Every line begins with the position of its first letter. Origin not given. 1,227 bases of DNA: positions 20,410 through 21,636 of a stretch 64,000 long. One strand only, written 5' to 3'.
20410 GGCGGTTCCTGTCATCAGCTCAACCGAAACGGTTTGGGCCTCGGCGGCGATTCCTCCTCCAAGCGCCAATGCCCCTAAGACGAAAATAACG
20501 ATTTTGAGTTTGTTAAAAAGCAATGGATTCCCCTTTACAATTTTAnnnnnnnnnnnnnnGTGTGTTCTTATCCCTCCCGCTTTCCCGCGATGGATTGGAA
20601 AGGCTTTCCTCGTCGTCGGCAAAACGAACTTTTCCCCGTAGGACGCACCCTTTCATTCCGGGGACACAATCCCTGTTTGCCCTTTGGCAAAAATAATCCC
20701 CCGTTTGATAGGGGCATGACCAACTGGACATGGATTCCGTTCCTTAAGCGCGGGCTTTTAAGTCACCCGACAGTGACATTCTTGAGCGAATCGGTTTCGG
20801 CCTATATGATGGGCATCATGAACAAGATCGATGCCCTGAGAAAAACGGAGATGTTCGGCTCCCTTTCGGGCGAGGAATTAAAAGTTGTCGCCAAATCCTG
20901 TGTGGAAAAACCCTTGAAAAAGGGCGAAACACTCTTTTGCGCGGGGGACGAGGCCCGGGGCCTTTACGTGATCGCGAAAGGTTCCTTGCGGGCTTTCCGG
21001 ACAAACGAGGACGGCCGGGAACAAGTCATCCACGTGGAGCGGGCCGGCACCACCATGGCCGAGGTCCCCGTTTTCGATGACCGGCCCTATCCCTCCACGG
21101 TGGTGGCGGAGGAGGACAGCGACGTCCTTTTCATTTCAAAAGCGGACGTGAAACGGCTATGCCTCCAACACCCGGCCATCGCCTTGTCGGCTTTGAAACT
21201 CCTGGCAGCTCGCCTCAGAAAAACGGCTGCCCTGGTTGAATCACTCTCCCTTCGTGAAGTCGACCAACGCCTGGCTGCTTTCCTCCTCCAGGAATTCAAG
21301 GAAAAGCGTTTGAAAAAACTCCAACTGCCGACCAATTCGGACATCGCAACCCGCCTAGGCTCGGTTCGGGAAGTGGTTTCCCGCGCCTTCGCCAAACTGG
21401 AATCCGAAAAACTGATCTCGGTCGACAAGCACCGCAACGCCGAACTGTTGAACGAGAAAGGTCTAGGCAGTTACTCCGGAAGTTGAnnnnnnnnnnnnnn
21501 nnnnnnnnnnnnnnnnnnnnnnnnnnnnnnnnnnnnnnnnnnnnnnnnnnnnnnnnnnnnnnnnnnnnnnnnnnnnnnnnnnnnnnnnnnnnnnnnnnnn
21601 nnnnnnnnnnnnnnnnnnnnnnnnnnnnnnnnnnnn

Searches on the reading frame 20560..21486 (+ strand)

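Call 52: search_protein_families(library=pfam, proteins=[window:20560-21486:+], max_evalue=0.001)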
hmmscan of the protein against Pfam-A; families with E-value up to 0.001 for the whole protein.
window:20560-21486:+ (308 aa): 3 families
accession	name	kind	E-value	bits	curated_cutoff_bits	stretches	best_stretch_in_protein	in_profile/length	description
PF00027.35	cNMP_binding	-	8.1e-24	83.9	27.5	1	117-204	2-89/89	Cyclic nucleotide-binding domain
PF13545.12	HTH_Crp_2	-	6.7e-12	45.6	27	1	236-302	1-67/70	Crp-like helix-turn-helix domain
PF00325.26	Crp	-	0.00012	22.2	21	1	258-286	4-32/32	Bacterial regulatory proteins, crp family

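Call 71: search_protein_families(library=ncbifam, proteins=[window:20560-21486:+], max_evalue=0.001)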
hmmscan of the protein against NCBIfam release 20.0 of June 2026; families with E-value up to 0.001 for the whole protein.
window:20560-21486:+ (308 aa): 13 families
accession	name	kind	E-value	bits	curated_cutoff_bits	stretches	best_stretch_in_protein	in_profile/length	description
NF006901.0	PRK09392.1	equivalog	2.6e-19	69.5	211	1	90-283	6-200/236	transcriptional activator FtrB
NF008732.0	PRK11753.1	equivalog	1.6e-17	63.7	266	1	106-289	15-204/214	cAMP-activated global transcriptional regulator CRP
NF008365.0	PRK11161.1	subfamily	6.1e-16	58.4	228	1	116-290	49-228/250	fumarate/nitrate reduction transcriptional regulator Fnr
NF050806.1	TransRegFixKCaul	equivalog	1.8e-14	53.5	300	1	115-302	24-210/215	transcriptional regulator FixK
TIGR03697.1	NtcA_cyano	equivalog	5.5e-13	49.1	244.95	1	122-292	1-179/193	global nitrogen regulator NtcA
NF053664.1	TransRegPtrACyano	equivalog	1.5e-09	37.5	300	1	139-293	34-187/196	Crp/Fnr family transcriptional regulator PtrA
NF041163.2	encap_f2b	equivalog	2.8e-09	36.6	400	1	96-209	76-191/450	family 2B encapsulin nanocompartment shell protein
NF052518.1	TransRegLdrP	equivalog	4.8e-07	30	300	1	118-301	3-183/195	transcriptional regulator LdrP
TIGR03896.1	cyc_nuc_ocin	subfamily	5e-07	29.4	161.05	1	91-219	137-266/317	bacteriocin-type transport-associated protein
NF058543.1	ActPatMycb56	equivalog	1.6e-06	27.3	460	1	97-235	2-135/317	acetyltransferase Pat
NF050815.1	TransActFtrBCaul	equivalog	1.9e-06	27.3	300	1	93-281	11-200/251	transcriptional activator FtrB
NF045989.1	TransRegFnrLRhodb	equivalog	2.1e-05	23.8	300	1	104-301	26-230/245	transcriptional regulator FnrL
NF007707.0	PRK10402.1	subfamily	0.00013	21.6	180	1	122-248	39-165/226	transcriptional regulator YeiL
